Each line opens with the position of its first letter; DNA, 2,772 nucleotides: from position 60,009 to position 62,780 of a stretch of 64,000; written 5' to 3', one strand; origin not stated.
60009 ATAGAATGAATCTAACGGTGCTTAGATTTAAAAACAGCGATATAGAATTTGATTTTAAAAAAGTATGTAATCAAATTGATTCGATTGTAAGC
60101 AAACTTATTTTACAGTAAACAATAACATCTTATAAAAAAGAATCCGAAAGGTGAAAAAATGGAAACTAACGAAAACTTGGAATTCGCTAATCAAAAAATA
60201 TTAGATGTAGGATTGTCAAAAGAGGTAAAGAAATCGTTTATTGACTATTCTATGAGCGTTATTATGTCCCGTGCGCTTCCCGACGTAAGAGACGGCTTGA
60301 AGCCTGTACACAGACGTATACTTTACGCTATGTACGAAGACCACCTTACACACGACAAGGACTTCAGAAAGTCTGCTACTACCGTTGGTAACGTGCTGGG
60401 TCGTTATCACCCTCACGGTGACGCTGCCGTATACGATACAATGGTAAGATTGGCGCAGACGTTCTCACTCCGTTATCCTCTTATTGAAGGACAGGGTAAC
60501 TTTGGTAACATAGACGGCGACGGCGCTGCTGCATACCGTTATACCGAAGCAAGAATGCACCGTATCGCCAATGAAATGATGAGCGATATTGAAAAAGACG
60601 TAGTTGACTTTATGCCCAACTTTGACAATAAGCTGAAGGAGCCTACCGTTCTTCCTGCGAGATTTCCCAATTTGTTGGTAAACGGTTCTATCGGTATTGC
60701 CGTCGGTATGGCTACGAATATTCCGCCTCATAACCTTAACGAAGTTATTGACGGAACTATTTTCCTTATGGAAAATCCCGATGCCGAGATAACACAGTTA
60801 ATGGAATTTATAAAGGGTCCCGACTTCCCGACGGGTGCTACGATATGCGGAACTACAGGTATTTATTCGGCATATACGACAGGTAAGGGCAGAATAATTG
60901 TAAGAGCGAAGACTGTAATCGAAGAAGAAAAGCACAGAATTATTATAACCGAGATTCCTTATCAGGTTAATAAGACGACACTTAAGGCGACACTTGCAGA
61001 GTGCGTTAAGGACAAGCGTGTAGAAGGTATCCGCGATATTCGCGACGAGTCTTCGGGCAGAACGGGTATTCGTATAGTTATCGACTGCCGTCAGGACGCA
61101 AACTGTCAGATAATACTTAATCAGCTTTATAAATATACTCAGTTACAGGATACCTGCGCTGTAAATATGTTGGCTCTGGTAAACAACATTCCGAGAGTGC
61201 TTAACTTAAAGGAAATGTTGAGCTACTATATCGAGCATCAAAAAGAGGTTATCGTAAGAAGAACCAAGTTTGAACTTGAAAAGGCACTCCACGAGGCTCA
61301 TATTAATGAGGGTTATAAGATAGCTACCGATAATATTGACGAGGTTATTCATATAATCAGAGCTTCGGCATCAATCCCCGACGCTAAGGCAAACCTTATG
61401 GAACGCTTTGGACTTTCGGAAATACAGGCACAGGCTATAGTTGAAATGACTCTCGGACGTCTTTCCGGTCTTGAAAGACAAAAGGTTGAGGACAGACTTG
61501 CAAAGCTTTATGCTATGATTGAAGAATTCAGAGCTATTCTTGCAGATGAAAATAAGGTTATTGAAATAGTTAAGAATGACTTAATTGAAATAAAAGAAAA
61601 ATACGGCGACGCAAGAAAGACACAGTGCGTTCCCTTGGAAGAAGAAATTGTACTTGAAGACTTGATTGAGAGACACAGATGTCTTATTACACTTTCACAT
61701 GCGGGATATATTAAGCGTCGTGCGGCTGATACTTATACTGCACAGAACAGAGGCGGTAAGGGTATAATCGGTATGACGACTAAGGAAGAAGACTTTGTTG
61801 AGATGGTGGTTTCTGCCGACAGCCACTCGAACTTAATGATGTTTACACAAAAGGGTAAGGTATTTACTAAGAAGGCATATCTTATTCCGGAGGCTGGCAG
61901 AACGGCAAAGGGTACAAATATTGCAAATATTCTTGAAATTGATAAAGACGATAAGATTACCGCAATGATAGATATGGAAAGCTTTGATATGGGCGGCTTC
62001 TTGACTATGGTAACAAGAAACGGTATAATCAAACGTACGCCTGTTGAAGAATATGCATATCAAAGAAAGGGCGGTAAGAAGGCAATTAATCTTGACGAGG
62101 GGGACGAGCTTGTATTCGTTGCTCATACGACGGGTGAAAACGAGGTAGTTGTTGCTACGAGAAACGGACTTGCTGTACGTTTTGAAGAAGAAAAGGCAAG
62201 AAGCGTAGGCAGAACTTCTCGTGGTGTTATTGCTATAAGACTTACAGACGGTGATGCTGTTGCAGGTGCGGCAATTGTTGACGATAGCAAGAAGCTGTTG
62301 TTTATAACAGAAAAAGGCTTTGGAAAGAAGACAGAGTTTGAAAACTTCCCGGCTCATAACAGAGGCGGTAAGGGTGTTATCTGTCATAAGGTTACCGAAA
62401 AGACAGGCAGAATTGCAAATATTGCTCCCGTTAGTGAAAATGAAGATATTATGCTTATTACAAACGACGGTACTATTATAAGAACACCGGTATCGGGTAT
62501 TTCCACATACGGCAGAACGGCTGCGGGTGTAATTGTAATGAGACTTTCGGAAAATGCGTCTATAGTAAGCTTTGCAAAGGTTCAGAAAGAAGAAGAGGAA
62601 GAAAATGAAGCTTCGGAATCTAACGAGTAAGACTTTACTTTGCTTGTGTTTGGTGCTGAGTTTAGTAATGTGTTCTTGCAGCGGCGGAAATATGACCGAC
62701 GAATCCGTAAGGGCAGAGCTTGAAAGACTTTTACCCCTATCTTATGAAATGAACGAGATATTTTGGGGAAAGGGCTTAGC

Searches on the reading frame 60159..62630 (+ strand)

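Call 16: search_protein_families(library=ncbifam, proteins=[window:60159-62630:+], max_evalue=0.00001)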
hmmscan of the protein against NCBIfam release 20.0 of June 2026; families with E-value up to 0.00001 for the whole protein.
window:60159-62630:+ (823 aa): 10 families
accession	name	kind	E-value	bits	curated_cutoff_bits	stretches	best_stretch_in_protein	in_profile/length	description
NF004043.1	PRK05560.1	equivalog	0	1141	902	1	14-807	2-797/798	DNA gyrase subunit A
TIGR01063.1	gyrA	equivalog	0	1088.1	877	1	14-809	1-799/800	DNA topoisomerase (ATP-hydrolyzing) subunit A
NF038098.1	GyrA_w_intein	exception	2.5e-265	883.6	1850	2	129-813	538-1231/1232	intein-containing DNA gyrase subunit A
NF004044.1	PRK05561.1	subfamily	2e-248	826.9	654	2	19-709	2-687/738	DNA topoisomerase (ATP-hydrolyzing)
NF010586.0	PRK13979.1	equivalog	1.5e-219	731.3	1475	3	12-652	11-660/957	DNA topoisomerase IV subunit A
TIGR01061.1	parC_Gpos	equivalog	4.2e-208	693.3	813.25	1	16-746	3-733/737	DNA topoisomerase IV subunit A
TIGR01062.1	parC_Gneg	equivalog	4.9e-176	586.9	628.9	1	18-667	5-642/735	DNA topoisomerase IV subunit A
NF007209.0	PRK09631.1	equivalog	2.1e-71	241.4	644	1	23-606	8-546/635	DNA topoisomerase IV subunit A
NF009397.0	PRK12758.1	equivalog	2.7e-68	230.8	780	1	17-601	21-559/870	DNA gyrase/topoisomerase IV subunit A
NF007208.0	PRK09630.1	equivalog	2e-48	165.5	598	1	19-365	4-324/479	DNA topoisomerase IV subunit A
